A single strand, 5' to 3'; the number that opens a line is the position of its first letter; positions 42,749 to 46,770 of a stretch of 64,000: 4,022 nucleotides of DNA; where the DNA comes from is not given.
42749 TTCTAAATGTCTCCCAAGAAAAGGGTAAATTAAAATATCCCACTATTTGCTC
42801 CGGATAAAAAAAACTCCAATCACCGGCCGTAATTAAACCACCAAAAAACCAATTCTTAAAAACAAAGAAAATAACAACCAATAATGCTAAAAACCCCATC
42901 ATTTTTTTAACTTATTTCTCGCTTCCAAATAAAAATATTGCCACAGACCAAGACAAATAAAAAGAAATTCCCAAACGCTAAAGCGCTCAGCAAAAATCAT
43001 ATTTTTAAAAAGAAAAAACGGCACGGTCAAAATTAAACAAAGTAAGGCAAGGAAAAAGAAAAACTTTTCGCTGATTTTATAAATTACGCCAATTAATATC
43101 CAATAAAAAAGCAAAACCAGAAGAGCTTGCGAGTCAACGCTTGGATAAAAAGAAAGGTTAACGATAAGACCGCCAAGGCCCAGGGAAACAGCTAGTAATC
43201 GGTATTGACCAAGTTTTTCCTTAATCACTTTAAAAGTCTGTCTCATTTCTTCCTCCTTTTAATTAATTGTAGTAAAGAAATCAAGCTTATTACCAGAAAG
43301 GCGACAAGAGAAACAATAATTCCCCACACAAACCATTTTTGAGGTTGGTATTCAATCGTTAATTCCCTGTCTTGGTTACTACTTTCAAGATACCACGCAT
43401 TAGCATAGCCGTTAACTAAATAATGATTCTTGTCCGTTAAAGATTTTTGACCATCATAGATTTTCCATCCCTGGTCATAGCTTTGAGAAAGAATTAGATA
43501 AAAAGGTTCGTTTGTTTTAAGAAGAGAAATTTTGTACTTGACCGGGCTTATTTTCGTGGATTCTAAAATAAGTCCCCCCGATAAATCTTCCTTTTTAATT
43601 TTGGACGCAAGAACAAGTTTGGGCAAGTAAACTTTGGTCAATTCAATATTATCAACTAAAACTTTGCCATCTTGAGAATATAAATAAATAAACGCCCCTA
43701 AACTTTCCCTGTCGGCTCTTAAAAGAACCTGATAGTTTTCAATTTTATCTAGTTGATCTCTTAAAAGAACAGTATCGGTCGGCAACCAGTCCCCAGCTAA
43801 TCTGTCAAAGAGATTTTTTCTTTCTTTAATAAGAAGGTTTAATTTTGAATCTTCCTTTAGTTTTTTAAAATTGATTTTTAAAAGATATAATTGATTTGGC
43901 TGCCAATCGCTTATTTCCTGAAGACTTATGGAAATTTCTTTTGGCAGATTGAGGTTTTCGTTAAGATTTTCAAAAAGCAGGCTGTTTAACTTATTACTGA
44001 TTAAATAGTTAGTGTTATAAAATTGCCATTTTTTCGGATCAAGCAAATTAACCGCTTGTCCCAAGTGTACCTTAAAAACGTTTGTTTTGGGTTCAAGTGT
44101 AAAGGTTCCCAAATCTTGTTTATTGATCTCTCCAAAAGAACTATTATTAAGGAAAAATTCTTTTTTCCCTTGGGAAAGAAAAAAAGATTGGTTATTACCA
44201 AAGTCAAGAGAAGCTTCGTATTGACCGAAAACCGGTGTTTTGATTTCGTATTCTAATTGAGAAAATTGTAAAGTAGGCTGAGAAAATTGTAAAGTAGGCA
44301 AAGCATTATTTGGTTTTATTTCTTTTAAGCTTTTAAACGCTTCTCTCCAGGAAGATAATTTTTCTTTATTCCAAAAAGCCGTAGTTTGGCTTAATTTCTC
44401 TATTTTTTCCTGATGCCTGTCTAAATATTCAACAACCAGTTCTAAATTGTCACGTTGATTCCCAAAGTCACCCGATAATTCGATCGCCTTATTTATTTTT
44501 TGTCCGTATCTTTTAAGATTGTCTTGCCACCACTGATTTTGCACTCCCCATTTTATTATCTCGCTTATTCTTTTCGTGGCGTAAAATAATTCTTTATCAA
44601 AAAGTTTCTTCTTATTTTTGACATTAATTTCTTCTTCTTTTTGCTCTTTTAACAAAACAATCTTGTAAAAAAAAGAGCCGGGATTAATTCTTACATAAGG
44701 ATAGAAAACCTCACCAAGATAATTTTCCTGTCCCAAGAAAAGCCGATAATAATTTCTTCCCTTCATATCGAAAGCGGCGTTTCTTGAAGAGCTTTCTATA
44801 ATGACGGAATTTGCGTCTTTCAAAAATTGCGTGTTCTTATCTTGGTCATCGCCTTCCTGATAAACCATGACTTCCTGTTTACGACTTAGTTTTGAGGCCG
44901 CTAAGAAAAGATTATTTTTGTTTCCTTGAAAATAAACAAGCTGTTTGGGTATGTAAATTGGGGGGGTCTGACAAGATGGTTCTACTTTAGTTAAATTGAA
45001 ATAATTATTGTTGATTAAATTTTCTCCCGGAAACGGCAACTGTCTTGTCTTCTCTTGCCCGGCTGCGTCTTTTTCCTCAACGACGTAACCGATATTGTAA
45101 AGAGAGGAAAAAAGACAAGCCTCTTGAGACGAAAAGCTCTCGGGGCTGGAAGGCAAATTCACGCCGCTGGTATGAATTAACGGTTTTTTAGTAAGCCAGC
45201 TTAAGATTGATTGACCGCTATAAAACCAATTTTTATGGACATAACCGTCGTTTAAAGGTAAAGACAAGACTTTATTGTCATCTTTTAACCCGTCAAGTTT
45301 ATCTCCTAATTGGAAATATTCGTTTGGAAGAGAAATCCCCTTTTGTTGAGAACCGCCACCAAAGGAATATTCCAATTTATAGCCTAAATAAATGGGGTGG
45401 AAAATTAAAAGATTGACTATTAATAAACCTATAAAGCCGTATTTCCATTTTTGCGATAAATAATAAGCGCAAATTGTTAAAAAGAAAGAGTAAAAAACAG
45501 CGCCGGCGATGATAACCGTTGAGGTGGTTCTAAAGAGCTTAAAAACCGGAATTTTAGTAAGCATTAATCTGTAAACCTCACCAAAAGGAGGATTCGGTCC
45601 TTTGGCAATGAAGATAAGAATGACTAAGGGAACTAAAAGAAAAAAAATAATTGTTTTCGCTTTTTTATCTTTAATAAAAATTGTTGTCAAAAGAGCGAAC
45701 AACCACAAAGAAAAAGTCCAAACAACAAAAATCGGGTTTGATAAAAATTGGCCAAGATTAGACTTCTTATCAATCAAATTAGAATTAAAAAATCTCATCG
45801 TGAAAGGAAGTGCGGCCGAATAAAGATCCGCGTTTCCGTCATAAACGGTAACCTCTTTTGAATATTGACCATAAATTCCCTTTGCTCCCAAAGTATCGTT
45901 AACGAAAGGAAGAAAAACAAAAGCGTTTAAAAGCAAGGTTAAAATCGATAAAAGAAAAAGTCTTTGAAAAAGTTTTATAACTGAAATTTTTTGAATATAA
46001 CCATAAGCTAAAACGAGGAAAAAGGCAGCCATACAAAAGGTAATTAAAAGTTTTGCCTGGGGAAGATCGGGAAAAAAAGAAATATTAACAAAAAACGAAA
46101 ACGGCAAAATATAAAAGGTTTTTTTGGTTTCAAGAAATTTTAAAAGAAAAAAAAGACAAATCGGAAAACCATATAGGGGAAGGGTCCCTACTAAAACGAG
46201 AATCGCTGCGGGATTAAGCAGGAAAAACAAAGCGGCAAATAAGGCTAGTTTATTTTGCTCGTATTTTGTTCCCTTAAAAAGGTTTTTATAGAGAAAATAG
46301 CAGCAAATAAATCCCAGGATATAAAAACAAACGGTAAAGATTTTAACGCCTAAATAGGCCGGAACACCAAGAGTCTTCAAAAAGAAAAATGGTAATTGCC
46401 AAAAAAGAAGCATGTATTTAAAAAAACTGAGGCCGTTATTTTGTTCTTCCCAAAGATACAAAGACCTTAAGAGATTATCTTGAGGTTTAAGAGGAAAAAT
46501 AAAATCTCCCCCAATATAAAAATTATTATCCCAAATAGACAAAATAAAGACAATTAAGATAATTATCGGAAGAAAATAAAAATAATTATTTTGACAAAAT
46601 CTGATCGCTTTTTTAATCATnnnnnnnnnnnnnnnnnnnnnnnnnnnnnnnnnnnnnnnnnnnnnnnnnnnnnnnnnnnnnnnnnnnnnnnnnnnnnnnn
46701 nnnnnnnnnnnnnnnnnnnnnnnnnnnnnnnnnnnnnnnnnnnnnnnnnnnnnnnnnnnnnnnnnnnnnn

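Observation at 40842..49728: Tandem trio of giant paralogous polytopic membrane proteins with a GtrA-like small membrane protein and a GtrB/CsbB-like GT2: candidate lipid-linked extracytoplasmic glycosylation module of a possibly undescribed GT-C-like family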

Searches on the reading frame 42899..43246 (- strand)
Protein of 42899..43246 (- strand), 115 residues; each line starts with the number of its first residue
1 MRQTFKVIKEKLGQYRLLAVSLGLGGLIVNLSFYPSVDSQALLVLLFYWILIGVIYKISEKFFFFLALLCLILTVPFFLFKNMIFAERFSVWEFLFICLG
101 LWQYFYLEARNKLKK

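Call 4: search_protein_families(library=pfam, proteins=[window:42899-43246:-], max_evalue=1)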
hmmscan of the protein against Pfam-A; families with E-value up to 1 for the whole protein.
window:42899-43246:- (115 aa): 0 families

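Call 5: search_protein_families(library=ncbifam, proteins=[window:42899-43246:-], max_evalue=1)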
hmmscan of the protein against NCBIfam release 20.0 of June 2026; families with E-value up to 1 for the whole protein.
window:42899-43246:- (115 aa): 1 family
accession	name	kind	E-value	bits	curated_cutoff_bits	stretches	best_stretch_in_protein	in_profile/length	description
TIGR00688.1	rarD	equivalog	0.054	13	130.15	1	8-96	118-212/256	EamA family transporter RarD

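Call 29: search_protein_families(library=pfam, proteins=[window:42899-43246:-], max_evalue=10)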
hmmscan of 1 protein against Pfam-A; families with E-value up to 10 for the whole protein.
window:42899-43246:- (115 aa): 0 families

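Call 41: search_protein_families(library=pfam, alignment_id=A3, max_evalue=10)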
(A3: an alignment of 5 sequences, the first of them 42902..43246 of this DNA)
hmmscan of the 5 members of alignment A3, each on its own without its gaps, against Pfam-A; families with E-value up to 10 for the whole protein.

A. member 1, window:42902-43246:- (115 aa): 0 families

B. families by the number of members that match (of 5 scanned): 2 families
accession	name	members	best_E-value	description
PF12666.12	PrgI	1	0.62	PrgI family protein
PF22570.1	LiaF-TM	1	0.65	LiaF transmembrane domain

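Call 62: find_homologous_proteins(query=A3, max_evalue=0.01)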
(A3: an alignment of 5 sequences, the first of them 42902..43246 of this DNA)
Query A3 (5 sequences) (115 aa, profile of the alignment): 51 proteins with E <= 0.01 among 4658 candidates.
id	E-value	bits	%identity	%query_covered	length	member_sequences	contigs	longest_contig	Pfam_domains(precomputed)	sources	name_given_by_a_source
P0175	1.0e-43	166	92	100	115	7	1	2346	-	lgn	-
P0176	1.1e-43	166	86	100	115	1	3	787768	-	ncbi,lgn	-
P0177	4.0e-42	161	38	86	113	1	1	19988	-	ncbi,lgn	ncbi:hypothetical protein BH11PAT1_BH11PAT1_0100 [soil metagenome]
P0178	2.2e-41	159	45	96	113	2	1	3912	-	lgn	-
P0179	8.2e-36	141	49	90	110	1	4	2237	-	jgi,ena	-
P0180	1.4e-35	140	43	90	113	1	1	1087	-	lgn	-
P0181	9.2e-35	137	48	77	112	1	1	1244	-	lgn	-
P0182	1.9e-34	136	45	96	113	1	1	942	-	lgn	-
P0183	1.9e-34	136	44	94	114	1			-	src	-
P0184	2.2e-34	136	44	94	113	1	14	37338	-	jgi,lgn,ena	-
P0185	2.3e-34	136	50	77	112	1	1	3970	-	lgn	-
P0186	3.3e-34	135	43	90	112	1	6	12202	-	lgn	-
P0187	1.7e-33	133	43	94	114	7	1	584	-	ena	-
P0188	1.7e-33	133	48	100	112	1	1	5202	-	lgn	-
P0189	2.4e-33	133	46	84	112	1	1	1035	-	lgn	-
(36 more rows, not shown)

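Call 75: predict_structure(alignment_id=A7)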
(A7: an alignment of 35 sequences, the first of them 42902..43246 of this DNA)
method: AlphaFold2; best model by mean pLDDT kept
length: 115 residues; sequences in the alignment: 35
mean_pLDDT: 84.7   pTM: 0.71
mean pLDDT of the five models: 84.7, 83.9, 82.7, 76.0, 75.1
residues with pLDDT >= 90: 50; 70-90: 48; 50-70: 17; < 50: 0
segments of 3 or more residues with pLDDT < 50: none
pLDDT, mean of each block of 10 residues (from residue 1): 59 75 87 74 89 88 93 92 89 93 92 84
secondary structure, 60 per line:
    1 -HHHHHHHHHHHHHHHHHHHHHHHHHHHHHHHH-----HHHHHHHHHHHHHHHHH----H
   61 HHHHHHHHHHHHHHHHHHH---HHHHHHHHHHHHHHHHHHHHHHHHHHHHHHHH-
elements in order: H2-33 H39-55 H60-79 H83-114

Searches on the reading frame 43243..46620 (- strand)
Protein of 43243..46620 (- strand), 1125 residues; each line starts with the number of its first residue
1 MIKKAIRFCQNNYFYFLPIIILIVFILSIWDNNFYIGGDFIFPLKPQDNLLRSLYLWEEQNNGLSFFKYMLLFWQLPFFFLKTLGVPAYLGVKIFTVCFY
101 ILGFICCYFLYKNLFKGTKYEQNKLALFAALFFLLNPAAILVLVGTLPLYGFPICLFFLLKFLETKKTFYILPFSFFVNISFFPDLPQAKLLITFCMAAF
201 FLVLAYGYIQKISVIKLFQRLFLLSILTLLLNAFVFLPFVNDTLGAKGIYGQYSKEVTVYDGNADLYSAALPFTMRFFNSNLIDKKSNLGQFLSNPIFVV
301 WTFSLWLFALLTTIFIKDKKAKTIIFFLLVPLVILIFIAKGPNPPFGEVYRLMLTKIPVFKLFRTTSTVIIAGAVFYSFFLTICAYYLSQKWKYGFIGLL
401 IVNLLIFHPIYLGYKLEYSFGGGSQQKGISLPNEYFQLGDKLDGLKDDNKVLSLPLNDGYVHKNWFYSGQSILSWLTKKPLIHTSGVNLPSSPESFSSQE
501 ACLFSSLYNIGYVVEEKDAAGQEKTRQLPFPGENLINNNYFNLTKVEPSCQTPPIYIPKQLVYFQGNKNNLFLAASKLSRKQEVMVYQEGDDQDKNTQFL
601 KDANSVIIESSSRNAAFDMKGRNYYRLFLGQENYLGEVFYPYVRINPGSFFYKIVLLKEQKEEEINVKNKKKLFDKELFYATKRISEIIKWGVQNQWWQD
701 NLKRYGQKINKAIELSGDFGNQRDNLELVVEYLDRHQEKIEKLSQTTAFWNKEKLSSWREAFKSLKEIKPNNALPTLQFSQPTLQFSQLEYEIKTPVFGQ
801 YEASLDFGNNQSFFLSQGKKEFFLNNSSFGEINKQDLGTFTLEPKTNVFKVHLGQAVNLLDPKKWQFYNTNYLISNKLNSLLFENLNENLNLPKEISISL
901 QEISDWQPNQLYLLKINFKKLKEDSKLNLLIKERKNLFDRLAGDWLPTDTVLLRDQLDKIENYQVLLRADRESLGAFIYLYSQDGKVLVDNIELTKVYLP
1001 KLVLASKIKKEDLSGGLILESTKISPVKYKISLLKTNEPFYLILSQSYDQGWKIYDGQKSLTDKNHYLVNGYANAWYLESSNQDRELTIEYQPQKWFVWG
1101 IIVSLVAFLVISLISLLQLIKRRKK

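Call 4: search_protein_families(library=pfam, proteins=[window:43243-46620:-], max_evalue=1)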
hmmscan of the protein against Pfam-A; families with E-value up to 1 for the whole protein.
window:43243-46620:- (1125 aa): 2 families
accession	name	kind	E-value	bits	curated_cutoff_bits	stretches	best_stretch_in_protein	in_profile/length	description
PF18915.5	DUF5667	-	0.012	16.4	27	1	645-745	2-91/99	Domain of unknown function (DUF5667)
PF18667.6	BppU_IgG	-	0.15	12.6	27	0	828-884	39-95/96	Baseplate upper protein immunoglobulin like domain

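Call 5: search_protein_families(library=ncbifam, proteins=[window:43243-46620:-], max_evalue=1)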
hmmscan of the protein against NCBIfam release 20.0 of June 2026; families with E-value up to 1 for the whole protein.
window:43243-46620:- (1125 aa): 1 family
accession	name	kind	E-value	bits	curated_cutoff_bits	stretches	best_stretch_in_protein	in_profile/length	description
NF006372.0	PRK08600.1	equivalog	0.84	9.7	127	0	129-210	15-96/113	Na(+)/H(+) antiporter subunit C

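Call 51: search_protein_families(library=pfam, alignment_id=A4, max_evalue=0.001)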
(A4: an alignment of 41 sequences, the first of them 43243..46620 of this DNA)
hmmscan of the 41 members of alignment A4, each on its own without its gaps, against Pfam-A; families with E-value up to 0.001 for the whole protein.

A. member 1, window:43243-46620:- (1125 aa): 0 families

B. families by the number of members that match (of 41 scanned): 4 families
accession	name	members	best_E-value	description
PF11847.13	GT-C_AftD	11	1.6e-15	Alpha-(1->3)-arabinofuranosyltransferase, N-terminal GT-C domain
PF18915.5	DUF5667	5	2e-08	Domain of unknown function (DUF5667)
PF02018.23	CBM_4_9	2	3.5e-05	Carbohydrate binding domain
PF25275.1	Golvesin_C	1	2.1e-05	Golvesin C-terminal domain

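Call 52: search_solved_structures(query=A4, max_evalue=1, show_alignments=1)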
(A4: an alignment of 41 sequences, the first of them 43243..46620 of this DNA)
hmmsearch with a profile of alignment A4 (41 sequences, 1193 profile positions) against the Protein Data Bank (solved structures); distinct sequences matched with E-value up to 1: 12.
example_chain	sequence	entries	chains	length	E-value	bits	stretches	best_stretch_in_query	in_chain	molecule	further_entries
6w98_A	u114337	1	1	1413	8.6e-12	46.9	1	42-574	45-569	F5/8 type C domain-containing protein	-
6wbx_A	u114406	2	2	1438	8.9e-12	46.8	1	42-574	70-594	DUF3367 domain-containing protein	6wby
4d0q_A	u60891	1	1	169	0.0012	19.9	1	917-1020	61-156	HYALURONATE LYASE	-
8d06_A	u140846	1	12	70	0.071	14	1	706-774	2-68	HALC3_104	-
7ehg_A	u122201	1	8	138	0.23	12.3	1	807-879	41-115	MiXBM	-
8f2u_T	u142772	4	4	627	0.25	12.2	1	697-800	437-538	Coiled-coil domain-containing protein 22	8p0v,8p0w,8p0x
8xmz_A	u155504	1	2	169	0.28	12.1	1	925-1004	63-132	T9SS C-terminal target domain-containing protein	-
9clb_B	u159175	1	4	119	0.44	11.4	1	720-815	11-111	aBAK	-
8eja_B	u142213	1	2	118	0.51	11.2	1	720-815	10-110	aBAK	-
8f5h_A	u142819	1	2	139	0.69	10.8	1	713-818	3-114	S2hlx_EX_19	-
8tj8_B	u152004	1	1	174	0.83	10.5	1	750-833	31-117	Hemagglutinin HA2 chain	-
1deq_B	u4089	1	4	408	0.95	10.3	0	744-807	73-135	FIBRINOGEN (BETA CHAIN)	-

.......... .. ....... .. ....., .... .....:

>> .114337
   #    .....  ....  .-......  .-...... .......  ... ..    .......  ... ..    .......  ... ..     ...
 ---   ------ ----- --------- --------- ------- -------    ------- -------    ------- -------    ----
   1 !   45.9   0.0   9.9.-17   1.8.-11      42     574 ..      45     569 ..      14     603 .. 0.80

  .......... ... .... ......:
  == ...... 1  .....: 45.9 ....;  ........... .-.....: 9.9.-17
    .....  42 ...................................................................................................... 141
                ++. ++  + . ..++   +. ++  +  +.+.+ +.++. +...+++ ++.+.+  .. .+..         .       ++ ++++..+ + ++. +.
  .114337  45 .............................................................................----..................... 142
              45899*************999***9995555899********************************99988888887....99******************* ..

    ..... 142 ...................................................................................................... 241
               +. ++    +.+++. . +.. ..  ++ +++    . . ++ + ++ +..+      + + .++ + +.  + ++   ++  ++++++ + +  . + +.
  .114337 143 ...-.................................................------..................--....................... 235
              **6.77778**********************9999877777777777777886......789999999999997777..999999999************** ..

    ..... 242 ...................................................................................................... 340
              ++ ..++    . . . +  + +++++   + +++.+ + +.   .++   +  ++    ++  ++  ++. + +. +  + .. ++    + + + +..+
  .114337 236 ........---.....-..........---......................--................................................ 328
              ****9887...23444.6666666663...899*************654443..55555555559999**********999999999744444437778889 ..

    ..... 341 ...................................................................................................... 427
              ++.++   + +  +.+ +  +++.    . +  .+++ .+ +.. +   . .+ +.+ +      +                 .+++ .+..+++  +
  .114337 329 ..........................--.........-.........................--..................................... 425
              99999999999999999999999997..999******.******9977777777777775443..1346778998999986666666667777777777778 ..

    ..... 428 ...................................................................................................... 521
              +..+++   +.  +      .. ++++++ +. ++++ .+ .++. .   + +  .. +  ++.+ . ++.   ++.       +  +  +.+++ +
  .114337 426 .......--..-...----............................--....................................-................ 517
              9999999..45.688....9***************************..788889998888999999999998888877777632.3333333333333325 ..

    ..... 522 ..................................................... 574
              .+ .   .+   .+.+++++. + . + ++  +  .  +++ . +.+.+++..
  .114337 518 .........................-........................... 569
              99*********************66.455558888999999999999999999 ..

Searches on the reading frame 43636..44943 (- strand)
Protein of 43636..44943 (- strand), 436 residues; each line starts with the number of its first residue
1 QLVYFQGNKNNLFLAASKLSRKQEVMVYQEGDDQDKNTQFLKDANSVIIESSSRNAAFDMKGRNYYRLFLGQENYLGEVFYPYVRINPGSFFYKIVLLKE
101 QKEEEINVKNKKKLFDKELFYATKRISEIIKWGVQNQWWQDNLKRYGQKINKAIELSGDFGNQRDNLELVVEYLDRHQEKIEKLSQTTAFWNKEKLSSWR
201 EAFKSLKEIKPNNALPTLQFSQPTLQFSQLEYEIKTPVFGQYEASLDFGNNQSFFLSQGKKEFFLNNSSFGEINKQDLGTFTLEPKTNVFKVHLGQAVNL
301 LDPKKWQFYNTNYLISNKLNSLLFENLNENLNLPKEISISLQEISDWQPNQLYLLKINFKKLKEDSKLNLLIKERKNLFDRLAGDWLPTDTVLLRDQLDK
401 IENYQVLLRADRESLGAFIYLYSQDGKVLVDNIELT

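Call 99: search_solved_structures(query=window:43636-44943:-, max_evalue=1)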
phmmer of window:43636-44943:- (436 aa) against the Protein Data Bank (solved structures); distinct sequences matched with E-value up to 1: 0.
